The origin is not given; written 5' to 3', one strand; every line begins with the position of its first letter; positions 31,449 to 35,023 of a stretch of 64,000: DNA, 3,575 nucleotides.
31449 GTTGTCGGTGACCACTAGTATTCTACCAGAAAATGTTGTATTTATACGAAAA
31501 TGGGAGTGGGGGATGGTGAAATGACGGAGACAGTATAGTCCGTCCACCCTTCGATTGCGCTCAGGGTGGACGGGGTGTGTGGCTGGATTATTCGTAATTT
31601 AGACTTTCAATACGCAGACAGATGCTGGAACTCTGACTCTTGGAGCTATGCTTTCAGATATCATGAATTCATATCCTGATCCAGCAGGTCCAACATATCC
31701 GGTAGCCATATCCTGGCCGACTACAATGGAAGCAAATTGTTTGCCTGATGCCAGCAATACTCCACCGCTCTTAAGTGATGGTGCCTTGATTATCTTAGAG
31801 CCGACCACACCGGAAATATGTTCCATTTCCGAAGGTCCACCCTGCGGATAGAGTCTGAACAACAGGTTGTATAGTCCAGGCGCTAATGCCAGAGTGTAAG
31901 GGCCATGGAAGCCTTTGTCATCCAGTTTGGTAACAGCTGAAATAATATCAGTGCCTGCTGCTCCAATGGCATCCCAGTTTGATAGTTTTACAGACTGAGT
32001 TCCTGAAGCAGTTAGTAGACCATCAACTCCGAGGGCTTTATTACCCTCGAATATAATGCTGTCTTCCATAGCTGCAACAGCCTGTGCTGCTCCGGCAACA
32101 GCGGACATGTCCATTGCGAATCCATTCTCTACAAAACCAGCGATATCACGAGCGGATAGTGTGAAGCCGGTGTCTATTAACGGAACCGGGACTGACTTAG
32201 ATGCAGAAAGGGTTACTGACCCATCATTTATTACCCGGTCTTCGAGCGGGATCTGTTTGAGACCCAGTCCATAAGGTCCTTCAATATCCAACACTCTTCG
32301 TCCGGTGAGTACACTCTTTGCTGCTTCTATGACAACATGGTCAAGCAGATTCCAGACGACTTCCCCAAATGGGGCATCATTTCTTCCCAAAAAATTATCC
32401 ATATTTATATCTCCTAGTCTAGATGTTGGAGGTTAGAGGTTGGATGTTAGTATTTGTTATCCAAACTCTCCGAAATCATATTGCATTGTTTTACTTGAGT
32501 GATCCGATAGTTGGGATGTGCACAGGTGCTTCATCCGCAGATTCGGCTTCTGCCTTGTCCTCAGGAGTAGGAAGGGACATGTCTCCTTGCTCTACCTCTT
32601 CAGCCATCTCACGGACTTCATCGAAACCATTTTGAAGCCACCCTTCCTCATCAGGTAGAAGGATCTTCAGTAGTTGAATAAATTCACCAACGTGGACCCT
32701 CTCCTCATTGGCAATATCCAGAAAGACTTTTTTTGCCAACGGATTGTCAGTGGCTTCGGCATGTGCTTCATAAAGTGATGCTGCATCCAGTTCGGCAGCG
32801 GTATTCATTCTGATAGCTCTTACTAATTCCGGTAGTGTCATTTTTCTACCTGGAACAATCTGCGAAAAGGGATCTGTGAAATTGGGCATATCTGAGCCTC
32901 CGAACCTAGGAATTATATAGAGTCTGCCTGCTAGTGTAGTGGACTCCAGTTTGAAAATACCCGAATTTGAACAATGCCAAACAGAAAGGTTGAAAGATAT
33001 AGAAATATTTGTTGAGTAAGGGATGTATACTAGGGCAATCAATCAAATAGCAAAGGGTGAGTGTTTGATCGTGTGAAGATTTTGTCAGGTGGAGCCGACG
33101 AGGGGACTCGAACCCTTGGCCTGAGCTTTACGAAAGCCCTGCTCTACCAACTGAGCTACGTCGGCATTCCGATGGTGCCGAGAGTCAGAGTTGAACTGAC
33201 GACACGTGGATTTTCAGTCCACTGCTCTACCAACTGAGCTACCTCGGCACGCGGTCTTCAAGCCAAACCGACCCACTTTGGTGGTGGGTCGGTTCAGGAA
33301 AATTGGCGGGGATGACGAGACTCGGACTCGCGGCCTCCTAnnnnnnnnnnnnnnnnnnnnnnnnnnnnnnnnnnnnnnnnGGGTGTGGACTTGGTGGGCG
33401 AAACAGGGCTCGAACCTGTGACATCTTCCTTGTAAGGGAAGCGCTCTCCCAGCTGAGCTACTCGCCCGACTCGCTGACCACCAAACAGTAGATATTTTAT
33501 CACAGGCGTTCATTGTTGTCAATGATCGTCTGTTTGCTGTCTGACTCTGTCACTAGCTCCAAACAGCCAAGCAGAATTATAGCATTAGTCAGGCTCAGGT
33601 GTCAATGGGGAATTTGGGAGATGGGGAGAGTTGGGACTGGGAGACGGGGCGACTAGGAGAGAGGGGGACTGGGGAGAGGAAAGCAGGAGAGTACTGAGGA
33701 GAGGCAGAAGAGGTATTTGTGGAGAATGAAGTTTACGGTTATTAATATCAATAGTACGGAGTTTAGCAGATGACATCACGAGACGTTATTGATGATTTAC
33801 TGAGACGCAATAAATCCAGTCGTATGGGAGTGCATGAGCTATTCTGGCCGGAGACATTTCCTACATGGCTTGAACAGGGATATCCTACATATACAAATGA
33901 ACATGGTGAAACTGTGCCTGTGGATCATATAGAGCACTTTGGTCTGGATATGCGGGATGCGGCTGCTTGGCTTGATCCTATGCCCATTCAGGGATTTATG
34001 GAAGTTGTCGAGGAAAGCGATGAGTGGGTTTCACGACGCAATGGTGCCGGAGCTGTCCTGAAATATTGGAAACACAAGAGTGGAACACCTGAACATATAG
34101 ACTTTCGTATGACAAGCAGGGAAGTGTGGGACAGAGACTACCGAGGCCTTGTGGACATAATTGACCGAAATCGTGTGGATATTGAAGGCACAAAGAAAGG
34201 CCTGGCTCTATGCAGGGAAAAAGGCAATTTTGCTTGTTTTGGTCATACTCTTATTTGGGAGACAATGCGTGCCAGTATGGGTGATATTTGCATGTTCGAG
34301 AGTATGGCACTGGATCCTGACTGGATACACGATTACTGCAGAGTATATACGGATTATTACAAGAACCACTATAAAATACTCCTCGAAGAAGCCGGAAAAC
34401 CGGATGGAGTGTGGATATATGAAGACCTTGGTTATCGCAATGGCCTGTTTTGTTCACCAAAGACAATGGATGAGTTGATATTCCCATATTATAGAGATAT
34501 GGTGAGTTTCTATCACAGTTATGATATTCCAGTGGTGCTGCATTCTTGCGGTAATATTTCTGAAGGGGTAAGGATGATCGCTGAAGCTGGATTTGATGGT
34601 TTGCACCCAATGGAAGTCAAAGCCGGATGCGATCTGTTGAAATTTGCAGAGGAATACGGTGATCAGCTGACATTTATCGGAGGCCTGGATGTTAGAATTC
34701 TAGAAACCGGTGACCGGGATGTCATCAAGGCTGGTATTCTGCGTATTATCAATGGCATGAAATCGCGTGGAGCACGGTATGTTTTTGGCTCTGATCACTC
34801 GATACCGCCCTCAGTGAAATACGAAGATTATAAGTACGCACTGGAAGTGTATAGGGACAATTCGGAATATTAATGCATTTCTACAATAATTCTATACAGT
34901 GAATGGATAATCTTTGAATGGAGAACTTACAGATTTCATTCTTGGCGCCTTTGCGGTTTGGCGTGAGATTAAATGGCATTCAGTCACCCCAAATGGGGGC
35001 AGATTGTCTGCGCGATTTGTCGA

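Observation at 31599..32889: Two-gene encapsulin nanocompartment locus (EncFtn cargo with ...PTIGSLK targeting tail plus HK97-fold shell), bounded by a tRNA cluster and a MITE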

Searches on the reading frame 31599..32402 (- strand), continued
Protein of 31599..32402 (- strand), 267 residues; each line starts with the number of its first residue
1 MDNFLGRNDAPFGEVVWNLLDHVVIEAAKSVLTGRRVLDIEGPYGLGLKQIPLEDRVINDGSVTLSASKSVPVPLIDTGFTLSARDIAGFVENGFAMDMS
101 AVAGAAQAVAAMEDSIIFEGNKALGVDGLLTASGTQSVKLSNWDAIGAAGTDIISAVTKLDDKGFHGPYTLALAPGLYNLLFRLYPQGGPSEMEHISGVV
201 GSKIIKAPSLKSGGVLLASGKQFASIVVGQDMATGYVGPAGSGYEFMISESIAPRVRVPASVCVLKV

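Call 19: find_encoding_contigs(protein=window:31599-32402:-, flank=3000, max_places=4)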
Protein window:31599-32402:- (267 aa): 2 contigs read that carry it; 2 places shown.
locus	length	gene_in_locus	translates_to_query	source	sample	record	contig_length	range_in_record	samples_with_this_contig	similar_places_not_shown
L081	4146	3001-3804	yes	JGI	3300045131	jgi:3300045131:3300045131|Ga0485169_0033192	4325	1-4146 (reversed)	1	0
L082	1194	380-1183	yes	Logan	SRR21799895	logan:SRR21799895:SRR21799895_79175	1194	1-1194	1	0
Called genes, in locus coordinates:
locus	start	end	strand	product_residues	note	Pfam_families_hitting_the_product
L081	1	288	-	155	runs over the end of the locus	?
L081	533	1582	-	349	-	PF01208:URO-D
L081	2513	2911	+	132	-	PF02915:Rubrerythrin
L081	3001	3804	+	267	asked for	PF04454:Linocin_M18, PF19774:DUF6260 (weak)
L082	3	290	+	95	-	?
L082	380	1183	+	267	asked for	PF04454:Linocin_M18, PF19774:DUF6260 (weak)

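Call 30: predict_structure(alignment_id=A1)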
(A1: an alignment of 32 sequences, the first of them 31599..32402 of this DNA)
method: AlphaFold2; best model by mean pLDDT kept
length: 267 residues; sequences in the alignment: 32
mean_pLDDT: 87.8   pTM: 0.83
mean pLDDT of the five models: 87.8, 84.5, 83.1, 61.6, 47.1
residues with pLDDT >= 90: 157; 70-90: 95; 50-70: 7; < 50: 8
segments of 3 or more residues with pLDDT < 50: 1-3, 41-43
pLDDT, mean of each block of 10 residues (from residue 1): 67 92 91 80 56 83 88 89 93 91 95 92 88 93 91 96 91 95 86 92 91 90 78 89 92 87 94
secondary structure, 60 per line:
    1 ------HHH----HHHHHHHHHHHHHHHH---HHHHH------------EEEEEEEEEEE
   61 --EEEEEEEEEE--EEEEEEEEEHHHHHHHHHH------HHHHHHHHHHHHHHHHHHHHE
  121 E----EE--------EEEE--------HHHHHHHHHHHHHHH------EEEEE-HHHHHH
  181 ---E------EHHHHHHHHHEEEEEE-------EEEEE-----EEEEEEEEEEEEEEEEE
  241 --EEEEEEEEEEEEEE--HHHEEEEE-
elements in order: H14-29 H33-37 E50-60 E63-72 E75-83 H84-93 H100-119 E136-139 H148-162 E169-173 H175-180 H192-200 E201-206 E214-218 E224-240 E243-256 E262-266

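Call 34: fold_search(model_id=the predicted structure, library=pdb)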
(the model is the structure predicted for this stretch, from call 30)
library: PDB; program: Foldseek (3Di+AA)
matches with E <= 10: 779; with E <= 0.001: 351
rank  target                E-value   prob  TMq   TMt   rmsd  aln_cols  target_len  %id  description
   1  9fy6_B                6.8e-27  1.00  0.86  0.83   4.1       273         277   31  Single particle cryo-EM reconstruction of Bacillus Methanolicus encapsulin nano compartment (released 2025-06-11)
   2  8v4n                  9.2e-27  1.00  0.87  0.88   3.6       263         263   33  Myxococcus xanthus EncA 3xHis pore mutant with T=1 icosahedral symmetry (released 2024-05-22)
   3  9fy6_D                1.1e-26  1.00  0.86  0.90   3.5       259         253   31  Single particle cryo-EM reconstruction of Bacillus Methanolicus encapsulin nano compartment (released 2025-06-11)
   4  9fy6_A                2.1e-26  1.00  0.87  0.83   4.0       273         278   31  Single particle cryo-EM reconstruction of Bacillus Methanolicus encapsulin nano compartment (released 2025-06-11)
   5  9fy6_C                2.3e-26  1.00  0.85  0.90   3.8       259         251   32  Single particle cryo-EM reconstruction of Bacillus Methanolicus encapsulin nano compartment (released 2025-06-11)
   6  8rvj_A                2.6e-26  1.00  0.86  0.87   3.2       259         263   31  Engineered Encapsulin P3P4 (released 2024-02-14)
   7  8v4q_A                3.1e-26  1.00  0.87  0.89   3.4       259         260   34  Myxococcus xanthus EncA 3xHis pore mutant with tetrahedral symmetry (released 2024-05-22)
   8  7mh2_B                3.1e-26  1.00  0.83  0.80   5.9       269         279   31  T4GALA Engineered Protein Nanocage (released 2021-09-29)
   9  8v4q_B                3.5e-26  1.00  0.86  0.86   3.2       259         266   34  Myxococcus xanthus EncA 3xHis pore mutant with tetrahedral symmetry (released 2024-05-22)
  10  8rvj_C                3.7e-26  1.00  0.87  0.88   3.1       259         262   31  Engineered Encapsulin P3P4 (released 2024-02-14)
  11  8vjo_C                4.7e-26  1.00  0.86  0.85   4.1       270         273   32  Cryo-EM structure of Myxococcus xanthus EncA encapsulin shell loaded with EncD cargo (released 2024-05-08)
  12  8vjo_B                4.7e-26  1.00  0.86  0.83   5.0       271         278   32  Cryo-EM structure of Myxococcus xanthus EncA encapsulin shell loaded with EncD cargo (released 2024-05-08)
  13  9i8f_A                4.7e-26  1.00  0.87  0.84   5.3       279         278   32  Structure of Encapsulin from Dendrosporobacter quercicolus, mutant N198W (released 2025-05-21)
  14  8rvj_B                5.3e-26  1.00  0.87  0.89   3.1       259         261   31  Engineered Encapsulin P3P4 (released 2024-02-14)
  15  8rvj_D                1.2e-25  1.00  0.87  0.88   3.0       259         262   31  Engineered Encapsulin P3P4 (released 2024-02-14)
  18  6nj8_A                2.4e-25  1.00  0.83  0.81   4.9       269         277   32  Encapsulin iron storage compartment from Quasibacillus thermotolerans (released 2019-08-07)
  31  4pt2_A                8.0e-22  1.00  0.85  0.82   5.6       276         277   33  Myxococcus xanthus encapsulin protein (EncA) (released 2014-07-30)
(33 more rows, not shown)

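Call 55: search_protein_families(library=pfam, proteins=[L001:6894-8051:+, L001:4499-5464:+, L001:3558-4508:+], max_evalue=0.001)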
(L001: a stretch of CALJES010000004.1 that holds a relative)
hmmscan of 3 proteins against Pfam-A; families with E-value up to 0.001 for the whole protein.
L001:6894-8051:+ (385 aa): 1 family
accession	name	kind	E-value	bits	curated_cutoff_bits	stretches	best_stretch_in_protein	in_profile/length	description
PF01208.23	URO-D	-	1.3e-15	57.7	23.9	1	167-367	143-343/346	Uroporphyrinogen decarboxylase (URO-D)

L001:4499-5464:+ (321 aa): 3 families
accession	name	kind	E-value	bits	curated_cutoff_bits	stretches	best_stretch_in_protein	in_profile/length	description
PF01180.27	DHO_dh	-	7.8e-79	265.3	27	1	23-305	2-291/291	Dihydroorotate dehydrogenase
PF01207.24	Dus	-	2.2e-08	34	20.4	1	113-292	54-222/311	Dihydrouridine synthase (Dus)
PF03060.21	NMO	-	4.7e-05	23.4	28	1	229-286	165-224/331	Nitronate monooxygenase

L001:3558-4508:+ (316 aa): 3 families
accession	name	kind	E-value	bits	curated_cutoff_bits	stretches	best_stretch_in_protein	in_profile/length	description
PF10418.14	DHODB_Fe-S_bind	-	6.2e-13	48.7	23.9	1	268-313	1-40/41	Iron-sulfur cluster binding domain of dihydroorotate dehydrogenase B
PF00175.26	NAD_binding_1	-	6e-06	27.3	22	1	151-252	1-108/109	Oxidoreductase NAD-binding domain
PF00970.30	FAD_binding_6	-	1.3e-05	25.8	21.1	1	57-137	13-96/99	Oxidoreductase FAD-binding domain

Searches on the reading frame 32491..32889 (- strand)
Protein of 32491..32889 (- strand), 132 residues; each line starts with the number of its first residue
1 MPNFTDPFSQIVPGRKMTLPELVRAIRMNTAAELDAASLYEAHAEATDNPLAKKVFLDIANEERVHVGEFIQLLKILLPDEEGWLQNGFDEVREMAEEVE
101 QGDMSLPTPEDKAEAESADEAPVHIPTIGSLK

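Call 4: search_protein_families(library=pfam, proteins=[window:32491-32889:-], max_evalue=0.01)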
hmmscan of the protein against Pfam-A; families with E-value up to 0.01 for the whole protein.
window:32491-32889:- (132 aa): 2 families
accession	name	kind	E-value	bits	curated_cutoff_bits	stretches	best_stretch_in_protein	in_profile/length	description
PF02915.23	Rubrerythrin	-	1.4e-07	32.4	22.8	1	27-106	4-85/137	Rubrerythrin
PF03232.19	COQ7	-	0.00021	21.4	23.5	1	22-75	3-57/169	Ubiquinone biosynthesis protein COQ7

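Call 5: search_protein_families(library=ncbifam, proteins=[window:32491-32889:-], max_evalue=0.01)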
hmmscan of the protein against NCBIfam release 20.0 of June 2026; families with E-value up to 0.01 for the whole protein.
window:32491-32889:- (132 aa): 3 families
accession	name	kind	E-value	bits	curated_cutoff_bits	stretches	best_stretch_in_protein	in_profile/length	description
NF058679.1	EncB_fam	subfamily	4.9e-32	110.4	90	1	1-131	1-117/117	encapsulin nanocompartment ferritin-likeEncB family encapsulin nanocompartment ferritin-like cargo protein cargo protein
TIGR04535.1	ferrit_encaps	subfamily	5.4e-20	71.5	125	1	5-112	2-102/114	encapsulin-associated ferritin-like protein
NF058678.1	EncB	exception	5.2e-09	36.5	210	1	23-89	12-78/160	encapsulin nanocompartment ferritin-like cargo protein EncB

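Call 7: search_solved_structures(query=window:32491-32889:-, show_alignments=2)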
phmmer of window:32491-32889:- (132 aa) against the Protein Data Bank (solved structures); distinct sequences matched with E-value up to 0.001: 5.
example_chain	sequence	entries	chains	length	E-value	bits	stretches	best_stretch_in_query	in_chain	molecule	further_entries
7s8t_A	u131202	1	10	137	7.3e-17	64.8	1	5-131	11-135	EncC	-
5n5e_e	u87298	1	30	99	4.1e-15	59.2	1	16-96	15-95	PFC_05175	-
2e0z_A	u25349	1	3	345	4.3e-14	55.9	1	16-96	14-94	Virus-like particle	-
7s5k_A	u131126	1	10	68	8.3e-07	32.3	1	23-77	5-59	EncB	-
7s5c_A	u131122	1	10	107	1.3e-06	31.6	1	23-79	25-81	EncB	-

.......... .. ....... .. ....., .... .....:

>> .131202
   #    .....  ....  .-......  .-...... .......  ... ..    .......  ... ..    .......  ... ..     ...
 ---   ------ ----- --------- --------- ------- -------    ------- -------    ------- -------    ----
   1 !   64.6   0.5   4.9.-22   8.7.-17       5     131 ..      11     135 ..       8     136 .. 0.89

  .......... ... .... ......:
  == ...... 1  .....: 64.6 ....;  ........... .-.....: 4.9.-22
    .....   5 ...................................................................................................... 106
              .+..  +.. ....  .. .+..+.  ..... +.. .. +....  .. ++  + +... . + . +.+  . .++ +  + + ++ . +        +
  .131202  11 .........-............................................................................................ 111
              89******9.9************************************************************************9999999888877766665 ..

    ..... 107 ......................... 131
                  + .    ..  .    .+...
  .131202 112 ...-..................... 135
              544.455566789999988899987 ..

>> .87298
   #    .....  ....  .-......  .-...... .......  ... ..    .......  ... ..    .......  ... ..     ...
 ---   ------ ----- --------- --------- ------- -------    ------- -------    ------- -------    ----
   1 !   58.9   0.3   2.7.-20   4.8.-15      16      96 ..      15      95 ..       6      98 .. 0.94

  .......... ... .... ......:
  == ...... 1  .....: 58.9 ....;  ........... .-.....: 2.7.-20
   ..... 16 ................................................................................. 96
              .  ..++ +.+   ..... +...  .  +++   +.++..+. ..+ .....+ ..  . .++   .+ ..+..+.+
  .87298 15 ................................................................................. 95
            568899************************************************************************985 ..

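Call 36: search_solved_structures(query=A2, max_evalue=0.01, show_alignments=0)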
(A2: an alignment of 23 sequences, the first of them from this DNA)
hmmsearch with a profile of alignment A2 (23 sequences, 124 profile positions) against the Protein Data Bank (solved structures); distinct sequences matched with E-value up to 0.01: 14.
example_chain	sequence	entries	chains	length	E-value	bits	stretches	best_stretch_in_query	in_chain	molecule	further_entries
7s8t_A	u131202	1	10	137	1.4e-25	92.6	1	5-123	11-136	EncC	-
5n5e_e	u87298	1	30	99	2.1e-19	72.6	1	14-95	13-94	PFC_05175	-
2e0z_A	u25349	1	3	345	1.1e-18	70.2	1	14-104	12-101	Virus-like particle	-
7s5c_A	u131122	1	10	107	8.3e-09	38.4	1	24-86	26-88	EncB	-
7s5k_A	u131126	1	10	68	1.4e-08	37.6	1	25-83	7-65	EncB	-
1vjx_A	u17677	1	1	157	3.3e-05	26.7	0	14-71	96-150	putative ferritin-like diiron-carboxylate protein TM1526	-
4r42_A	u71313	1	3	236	7.5e-05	25.6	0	20-80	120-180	Alr3090 protein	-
6j42_A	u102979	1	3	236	7.5e-05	25.6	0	20-80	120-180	Alr3090 protein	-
2hz8_A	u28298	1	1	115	0.00014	24.7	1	19-68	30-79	De novo designed diiron protein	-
2fzf_A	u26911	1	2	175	0.00022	24.1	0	13-79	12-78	hypothetical protein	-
3k6c_A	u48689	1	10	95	0.00057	22.7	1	20-74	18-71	Uncharacterized protein NE0167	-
9viw_A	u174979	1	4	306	0.00058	22.7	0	27-78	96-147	Bacterioferritin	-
7oe2_1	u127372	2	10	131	0.0025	20.6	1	21-69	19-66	Haliangium ochraceum Encapsulated ferritin localisation sequence | Haliangium ochraceum encapsulated ferritin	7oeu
5n5f_A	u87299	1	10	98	0.0032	20.3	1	21-67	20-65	encapsulated ferritin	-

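Call 64: predict_structure(protein=window:32491-32889:-)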
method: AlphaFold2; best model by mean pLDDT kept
length: 132 residues; sequences in the alignment: 1
mean_pLDDT: 68.8   pTM: 0.56
mean pLDDT of the five models: 68.8, 62.0, 55.5, 51.2, 47.5
residues with pLDDT >= 90: 0; 70-90: 81; 50-70: 32; < 50: 19
segments of 3 or more residues with pLDDT < 50: 114-118, 120-122, 129-132
pLDDT, mean of each block of 10 residues (from residue 1): 59 74 73 63 84 85 77 81 73 80 56 49 48 36
secondary structure, 60 per line:
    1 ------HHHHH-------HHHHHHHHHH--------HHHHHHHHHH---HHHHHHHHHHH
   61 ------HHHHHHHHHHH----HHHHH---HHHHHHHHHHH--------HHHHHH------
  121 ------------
elements in order: H7-11 H19-28 H37-46 H50-60 H67-77 H82-86 H90-100 H109-114

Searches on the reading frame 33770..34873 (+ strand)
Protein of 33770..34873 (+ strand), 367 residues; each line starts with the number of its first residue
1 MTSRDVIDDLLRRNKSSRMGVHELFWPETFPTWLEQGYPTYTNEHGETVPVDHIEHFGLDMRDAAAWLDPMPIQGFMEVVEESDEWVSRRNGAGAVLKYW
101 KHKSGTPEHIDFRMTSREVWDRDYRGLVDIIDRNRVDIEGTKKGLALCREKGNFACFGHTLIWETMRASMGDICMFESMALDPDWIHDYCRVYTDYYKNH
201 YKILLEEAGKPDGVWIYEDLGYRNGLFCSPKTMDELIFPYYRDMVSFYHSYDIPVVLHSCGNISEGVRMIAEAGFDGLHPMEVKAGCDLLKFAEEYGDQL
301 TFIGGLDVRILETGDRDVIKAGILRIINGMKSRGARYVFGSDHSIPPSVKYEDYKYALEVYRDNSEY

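Call 55: search_protein_families(library=pfam, proteins=[window:33770-34873:+], max_evalue=0.001)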
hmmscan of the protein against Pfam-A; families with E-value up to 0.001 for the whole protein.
window:33770-34873:+ (367 aa): 1 family
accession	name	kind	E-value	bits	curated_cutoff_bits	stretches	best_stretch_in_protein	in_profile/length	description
PF01208.23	URO-D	-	6.5e-17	62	23.9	1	177-361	167-343/346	Uroporphyrinogen decarboxylase (URO-D)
